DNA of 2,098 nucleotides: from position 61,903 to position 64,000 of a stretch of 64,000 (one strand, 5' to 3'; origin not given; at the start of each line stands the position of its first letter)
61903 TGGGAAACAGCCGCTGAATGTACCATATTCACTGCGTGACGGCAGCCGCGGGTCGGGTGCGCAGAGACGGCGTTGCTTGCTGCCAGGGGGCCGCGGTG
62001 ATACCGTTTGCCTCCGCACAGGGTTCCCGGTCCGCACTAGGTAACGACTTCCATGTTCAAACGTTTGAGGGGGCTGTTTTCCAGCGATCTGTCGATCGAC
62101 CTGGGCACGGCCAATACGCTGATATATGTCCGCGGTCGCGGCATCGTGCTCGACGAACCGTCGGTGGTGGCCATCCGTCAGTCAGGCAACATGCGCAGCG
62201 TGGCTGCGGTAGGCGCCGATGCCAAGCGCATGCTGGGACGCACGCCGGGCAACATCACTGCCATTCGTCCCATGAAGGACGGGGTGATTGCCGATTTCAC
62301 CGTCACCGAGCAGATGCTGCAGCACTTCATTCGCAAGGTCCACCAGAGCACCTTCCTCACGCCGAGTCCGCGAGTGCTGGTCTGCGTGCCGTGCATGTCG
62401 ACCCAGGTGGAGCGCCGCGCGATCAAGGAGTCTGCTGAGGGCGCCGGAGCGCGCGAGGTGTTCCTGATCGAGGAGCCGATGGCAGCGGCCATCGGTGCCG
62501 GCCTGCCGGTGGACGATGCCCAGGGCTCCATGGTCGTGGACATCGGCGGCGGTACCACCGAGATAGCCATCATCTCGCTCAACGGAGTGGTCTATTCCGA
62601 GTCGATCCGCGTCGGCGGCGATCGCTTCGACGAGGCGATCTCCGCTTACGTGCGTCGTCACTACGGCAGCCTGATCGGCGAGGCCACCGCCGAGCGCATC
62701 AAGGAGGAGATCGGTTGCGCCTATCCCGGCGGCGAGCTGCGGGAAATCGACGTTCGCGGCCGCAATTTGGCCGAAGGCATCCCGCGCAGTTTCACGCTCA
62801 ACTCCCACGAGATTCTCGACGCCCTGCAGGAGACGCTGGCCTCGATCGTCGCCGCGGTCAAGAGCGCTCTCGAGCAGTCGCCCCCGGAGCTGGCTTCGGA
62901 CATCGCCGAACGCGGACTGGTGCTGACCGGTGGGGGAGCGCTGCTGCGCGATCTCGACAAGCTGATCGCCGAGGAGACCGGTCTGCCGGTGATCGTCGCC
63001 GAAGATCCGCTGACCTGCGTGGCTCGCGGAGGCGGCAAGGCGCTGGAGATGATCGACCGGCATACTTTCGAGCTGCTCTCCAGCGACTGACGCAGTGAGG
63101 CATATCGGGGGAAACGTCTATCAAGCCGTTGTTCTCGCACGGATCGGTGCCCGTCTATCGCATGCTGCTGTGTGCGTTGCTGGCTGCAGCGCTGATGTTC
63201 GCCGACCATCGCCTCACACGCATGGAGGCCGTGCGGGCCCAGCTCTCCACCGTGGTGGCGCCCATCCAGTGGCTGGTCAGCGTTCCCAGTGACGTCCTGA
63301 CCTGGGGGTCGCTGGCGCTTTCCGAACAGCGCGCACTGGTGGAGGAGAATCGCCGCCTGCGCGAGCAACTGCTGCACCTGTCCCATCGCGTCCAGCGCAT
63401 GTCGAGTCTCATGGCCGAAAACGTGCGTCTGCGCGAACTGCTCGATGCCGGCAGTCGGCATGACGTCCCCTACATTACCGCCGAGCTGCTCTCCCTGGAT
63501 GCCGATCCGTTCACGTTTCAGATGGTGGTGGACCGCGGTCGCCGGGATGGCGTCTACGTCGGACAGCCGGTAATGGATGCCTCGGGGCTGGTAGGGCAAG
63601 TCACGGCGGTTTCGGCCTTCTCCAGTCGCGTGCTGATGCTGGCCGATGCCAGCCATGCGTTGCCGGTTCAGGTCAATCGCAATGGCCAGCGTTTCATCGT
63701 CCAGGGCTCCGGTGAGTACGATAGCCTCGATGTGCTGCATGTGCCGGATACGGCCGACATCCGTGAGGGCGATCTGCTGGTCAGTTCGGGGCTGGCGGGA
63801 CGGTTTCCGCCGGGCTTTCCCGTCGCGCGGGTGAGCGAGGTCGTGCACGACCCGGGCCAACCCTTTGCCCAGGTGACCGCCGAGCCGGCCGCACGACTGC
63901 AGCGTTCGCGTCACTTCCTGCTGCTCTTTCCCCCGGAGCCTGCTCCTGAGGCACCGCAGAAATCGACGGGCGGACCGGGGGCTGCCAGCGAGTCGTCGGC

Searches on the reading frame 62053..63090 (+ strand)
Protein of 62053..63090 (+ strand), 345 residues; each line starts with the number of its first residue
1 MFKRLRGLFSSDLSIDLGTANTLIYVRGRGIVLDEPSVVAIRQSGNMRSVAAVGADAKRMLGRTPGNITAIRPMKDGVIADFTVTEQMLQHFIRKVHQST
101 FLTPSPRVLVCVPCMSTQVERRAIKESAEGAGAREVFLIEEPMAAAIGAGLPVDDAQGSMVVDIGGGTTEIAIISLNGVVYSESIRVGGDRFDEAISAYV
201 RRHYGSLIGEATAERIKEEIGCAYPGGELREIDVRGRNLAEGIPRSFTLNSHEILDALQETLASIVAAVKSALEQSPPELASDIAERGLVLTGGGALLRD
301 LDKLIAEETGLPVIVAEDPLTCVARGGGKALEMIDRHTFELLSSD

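Call 9: search_protein_families(library=pfam, proteins=[window:62053-63090:+], max_evalue=0.00001)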
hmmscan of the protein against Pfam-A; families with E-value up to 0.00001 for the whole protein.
window:62053-63090:+ (345 aa): 5 families
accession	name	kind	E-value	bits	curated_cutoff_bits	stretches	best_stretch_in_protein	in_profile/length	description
PF06723.19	MreB_Mbl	-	1.5e-146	487.8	27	1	11-336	2-324/327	MreB/Mbl protein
PF00012.26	HSP70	-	3.4e-15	55.7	20.6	1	105-324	133-365/599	Hsp70 protein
PF14450.12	FtsA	-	2.2e-13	51.1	31.8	1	160-318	1-112/127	Cell division protein FtsA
PF00022.25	Actin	-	2.6e-11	43.2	27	1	36-202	31-189/410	Actin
PF11104.14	PilM_2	-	7.6e-08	32.1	27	0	149-224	171-243/340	Type IV pilus assembly protein PilM;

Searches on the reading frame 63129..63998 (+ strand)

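Call 9: search_protein_families(library=pfam, proteins=[window:63129-63998:+], max_evalue=0.00001)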
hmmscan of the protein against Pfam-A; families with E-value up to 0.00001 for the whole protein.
window:63129-63998:+ (290 aa): 1 family
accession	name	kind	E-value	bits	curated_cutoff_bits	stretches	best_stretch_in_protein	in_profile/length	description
PF04085.20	MreC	-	1.5e-40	138.8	28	1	123-265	4-145/147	Rod shape-determining protein MreC, barrel core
